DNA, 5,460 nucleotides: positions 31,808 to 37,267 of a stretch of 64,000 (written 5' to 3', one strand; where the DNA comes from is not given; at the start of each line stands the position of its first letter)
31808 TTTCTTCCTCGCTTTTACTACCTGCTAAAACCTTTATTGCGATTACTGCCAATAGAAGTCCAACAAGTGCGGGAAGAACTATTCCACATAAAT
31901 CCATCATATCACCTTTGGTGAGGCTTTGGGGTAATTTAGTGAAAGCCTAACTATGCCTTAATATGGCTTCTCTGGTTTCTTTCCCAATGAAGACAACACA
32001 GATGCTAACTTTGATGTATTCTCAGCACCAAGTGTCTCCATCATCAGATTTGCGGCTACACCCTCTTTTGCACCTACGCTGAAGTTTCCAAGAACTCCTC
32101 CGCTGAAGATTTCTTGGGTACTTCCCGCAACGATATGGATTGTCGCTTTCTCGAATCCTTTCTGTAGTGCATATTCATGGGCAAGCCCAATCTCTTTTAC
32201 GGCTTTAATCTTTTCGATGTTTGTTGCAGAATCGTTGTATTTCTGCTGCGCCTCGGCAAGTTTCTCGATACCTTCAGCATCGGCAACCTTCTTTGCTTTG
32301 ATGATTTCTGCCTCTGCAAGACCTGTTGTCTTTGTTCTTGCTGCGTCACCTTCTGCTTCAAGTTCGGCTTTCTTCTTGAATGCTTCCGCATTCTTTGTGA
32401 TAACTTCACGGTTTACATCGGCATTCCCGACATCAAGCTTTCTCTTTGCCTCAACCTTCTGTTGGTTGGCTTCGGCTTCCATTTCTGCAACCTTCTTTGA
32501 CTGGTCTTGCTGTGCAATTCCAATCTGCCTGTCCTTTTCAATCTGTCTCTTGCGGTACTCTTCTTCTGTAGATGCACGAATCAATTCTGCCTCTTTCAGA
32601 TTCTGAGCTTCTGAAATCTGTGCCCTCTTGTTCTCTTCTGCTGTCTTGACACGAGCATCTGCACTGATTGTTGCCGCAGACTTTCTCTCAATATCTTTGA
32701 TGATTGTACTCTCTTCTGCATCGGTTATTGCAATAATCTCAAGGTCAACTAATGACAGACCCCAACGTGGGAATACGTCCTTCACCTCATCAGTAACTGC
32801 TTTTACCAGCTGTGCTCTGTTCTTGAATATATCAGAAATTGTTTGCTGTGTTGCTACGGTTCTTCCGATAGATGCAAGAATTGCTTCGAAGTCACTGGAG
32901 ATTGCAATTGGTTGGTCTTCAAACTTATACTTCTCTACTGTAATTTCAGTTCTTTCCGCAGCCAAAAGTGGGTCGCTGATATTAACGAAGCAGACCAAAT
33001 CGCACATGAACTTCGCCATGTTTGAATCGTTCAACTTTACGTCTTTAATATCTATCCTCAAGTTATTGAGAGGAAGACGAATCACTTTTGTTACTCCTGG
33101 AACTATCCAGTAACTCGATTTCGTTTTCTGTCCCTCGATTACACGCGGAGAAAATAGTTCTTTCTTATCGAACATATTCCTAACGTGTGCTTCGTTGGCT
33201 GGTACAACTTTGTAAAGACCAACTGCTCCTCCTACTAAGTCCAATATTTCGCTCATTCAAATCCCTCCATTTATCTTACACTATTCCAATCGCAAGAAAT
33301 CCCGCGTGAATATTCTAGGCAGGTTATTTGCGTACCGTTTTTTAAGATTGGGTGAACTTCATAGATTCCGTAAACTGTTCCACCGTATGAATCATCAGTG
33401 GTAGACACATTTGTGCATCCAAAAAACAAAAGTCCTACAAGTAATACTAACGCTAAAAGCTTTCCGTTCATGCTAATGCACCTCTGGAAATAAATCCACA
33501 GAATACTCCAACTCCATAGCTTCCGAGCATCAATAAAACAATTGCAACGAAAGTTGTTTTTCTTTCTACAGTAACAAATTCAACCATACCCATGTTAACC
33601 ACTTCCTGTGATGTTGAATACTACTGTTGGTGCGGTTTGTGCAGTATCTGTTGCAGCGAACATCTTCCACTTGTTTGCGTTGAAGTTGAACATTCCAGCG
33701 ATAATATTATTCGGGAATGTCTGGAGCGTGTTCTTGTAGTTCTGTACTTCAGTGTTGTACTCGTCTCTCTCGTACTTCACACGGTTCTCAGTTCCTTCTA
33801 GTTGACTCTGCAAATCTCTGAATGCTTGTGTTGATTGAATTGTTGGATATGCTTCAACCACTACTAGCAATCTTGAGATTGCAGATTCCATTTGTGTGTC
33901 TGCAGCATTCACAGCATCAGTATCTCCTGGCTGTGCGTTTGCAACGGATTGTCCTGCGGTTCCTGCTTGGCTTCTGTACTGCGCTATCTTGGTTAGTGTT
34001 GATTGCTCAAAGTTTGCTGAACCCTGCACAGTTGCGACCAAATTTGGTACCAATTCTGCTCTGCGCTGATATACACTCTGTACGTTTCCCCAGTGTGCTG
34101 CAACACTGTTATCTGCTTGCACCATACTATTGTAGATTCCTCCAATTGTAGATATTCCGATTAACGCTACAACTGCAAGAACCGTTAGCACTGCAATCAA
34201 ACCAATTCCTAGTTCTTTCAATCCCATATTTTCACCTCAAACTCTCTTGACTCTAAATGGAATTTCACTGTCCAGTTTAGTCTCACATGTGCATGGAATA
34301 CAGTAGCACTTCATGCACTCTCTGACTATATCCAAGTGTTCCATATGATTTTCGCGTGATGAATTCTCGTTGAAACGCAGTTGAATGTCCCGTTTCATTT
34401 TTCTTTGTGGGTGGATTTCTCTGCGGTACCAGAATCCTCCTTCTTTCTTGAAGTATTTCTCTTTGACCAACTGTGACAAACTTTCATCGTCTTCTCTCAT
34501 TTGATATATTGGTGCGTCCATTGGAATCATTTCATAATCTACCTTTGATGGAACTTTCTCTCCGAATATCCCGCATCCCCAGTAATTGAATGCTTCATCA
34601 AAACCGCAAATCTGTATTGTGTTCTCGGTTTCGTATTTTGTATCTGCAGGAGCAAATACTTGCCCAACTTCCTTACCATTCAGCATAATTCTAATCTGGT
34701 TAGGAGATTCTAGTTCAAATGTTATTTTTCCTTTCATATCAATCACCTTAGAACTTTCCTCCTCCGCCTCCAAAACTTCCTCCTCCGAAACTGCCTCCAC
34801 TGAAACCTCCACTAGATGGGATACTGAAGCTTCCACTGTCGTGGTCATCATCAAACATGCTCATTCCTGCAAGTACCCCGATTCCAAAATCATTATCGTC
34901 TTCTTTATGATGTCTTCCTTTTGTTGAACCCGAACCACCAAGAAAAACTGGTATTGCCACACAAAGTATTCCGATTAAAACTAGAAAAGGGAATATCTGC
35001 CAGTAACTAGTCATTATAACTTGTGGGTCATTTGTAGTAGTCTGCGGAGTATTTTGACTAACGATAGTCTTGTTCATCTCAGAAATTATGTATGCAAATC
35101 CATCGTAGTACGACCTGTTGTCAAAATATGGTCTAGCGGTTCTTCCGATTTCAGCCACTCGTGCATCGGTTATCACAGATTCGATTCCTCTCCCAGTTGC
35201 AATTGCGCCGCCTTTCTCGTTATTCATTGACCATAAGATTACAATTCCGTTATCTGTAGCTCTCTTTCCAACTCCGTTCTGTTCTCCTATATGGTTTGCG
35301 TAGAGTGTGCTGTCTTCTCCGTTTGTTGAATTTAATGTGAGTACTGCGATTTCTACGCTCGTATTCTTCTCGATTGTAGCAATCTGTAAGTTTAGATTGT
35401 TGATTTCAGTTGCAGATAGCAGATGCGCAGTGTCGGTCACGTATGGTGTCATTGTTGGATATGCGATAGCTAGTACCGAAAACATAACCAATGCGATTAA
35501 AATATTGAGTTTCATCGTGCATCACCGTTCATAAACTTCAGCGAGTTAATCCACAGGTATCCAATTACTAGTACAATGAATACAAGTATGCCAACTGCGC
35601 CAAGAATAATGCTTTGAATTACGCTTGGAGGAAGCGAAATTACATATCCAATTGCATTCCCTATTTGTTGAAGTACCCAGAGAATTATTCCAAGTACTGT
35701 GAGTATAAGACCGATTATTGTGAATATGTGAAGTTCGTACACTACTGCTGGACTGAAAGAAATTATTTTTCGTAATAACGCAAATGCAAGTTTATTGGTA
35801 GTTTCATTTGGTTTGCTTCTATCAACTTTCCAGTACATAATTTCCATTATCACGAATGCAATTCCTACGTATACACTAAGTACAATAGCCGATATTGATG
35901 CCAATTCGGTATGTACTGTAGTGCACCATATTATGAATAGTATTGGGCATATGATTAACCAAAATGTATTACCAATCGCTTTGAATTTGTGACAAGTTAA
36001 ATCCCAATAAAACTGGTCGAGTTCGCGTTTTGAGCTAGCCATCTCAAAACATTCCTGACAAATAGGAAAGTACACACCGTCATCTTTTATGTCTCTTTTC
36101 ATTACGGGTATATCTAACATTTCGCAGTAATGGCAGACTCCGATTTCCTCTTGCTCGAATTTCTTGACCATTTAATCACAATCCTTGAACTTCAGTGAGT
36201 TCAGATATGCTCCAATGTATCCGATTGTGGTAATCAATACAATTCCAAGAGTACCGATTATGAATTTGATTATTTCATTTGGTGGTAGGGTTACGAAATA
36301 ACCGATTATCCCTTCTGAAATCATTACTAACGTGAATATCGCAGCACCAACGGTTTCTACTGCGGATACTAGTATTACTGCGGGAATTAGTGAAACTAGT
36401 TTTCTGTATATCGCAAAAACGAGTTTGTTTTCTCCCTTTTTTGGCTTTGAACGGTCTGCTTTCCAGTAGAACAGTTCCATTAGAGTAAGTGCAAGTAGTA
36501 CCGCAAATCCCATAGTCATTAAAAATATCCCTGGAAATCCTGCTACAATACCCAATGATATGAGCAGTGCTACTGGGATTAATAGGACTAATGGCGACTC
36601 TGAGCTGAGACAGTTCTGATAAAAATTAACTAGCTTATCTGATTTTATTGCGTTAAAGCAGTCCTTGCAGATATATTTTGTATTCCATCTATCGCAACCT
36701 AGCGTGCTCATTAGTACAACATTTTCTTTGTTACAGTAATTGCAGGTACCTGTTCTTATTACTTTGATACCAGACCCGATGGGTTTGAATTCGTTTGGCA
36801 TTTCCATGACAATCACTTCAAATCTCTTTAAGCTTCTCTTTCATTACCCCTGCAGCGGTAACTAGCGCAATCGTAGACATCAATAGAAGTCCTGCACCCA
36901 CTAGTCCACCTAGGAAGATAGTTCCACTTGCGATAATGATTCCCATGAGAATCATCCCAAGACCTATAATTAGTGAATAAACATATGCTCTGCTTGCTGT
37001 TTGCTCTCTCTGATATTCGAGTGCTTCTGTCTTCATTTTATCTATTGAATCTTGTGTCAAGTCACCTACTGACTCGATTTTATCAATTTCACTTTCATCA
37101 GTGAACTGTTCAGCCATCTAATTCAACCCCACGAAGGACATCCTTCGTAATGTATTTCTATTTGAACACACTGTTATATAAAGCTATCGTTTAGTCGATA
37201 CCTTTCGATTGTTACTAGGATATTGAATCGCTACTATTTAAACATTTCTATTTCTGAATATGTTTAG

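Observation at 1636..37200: Seven copies of a conserved promoter/5'-leader module with a covarying hairpin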

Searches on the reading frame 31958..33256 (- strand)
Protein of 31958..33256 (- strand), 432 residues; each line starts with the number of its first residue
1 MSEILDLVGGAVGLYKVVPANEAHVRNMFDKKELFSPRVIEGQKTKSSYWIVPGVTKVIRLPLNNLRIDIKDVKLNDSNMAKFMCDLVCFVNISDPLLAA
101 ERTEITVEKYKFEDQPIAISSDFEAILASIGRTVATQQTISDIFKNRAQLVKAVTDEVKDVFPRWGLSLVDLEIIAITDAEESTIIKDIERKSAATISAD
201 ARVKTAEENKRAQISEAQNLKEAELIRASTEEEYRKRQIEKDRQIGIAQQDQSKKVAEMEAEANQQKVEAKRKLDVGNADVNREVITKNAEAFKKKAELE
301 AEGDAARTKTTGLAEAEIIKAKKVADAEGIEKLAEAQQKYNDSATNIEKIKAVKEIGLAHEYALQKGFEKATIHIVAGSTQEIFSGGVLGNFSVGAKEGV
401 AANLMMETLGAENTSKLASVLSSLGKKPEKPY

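Call 18: search_protein_families(library=pfam, proteins=[window:31958-33256:-], max_evalue=0.01)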
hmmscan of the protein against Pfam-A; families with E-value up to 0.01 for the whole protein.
window:31958-33256:- (432 aa): 1 family
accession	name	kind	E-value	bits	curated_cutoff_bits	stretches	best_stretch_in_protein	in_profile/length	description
PF01145.31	Band_7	-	7.3e-15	55.9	23.6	1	48-209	25-175/176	SPFH domain / Band 7 family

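Call 19: search_protein_families(library=phrogs, proteins=[window:31958-33256:-], max_evalue=0.001)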
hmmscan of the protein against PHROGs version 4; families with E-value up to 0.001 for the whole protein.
window:31958-33256:- (432 aa): 0 families

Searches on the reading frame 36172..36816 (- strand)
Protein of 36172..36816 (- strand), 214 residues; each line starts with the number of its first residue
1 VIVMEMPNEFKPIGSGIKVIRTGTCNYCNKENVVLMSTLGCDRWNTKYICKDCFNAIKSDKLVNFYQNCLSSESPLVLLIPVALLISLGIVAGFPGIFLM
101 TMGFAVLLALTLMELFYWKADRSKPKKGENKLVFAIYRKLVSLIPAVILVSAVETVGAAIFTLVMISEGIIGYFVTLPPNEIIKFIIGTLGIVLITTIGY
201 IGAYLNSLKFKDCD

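Call 65: search_protein_families(library=pfam, proteins=[window:36172-36816:-], max_evalue=0.05)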
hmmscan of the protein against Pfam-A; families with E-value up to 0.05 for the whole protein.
window:36172-36816:- (214 aa): 1 family
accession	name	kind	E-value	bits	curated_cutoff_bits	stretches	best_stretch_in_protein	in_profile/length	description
PF10764.14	Gin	-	0.048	14.1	27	0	45-58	15-28/45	Inhibitor of sigma-G Gin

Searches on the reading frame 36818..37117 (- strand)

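Call 65: search_protein_families(library=pfam, proteins=[window:36818-37117:-], max_evalue=0.05)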
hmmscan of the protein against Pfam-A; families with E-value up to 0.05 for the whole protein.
window:36818-37117:- (99 aa): 2 families
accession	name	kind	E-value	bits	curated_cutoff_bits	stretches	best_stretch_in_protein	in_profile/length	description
PF20990.2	DUF2207_C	-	0.0011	19.1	33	1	5-94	98-191/247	Predicted membrane protein (DUF2207) C-terminal domain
PF05473.18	UL45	-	0.033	14.2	27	1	23-68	17-64/191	UL45 protein, carbohydrate-binding C-type lectin-like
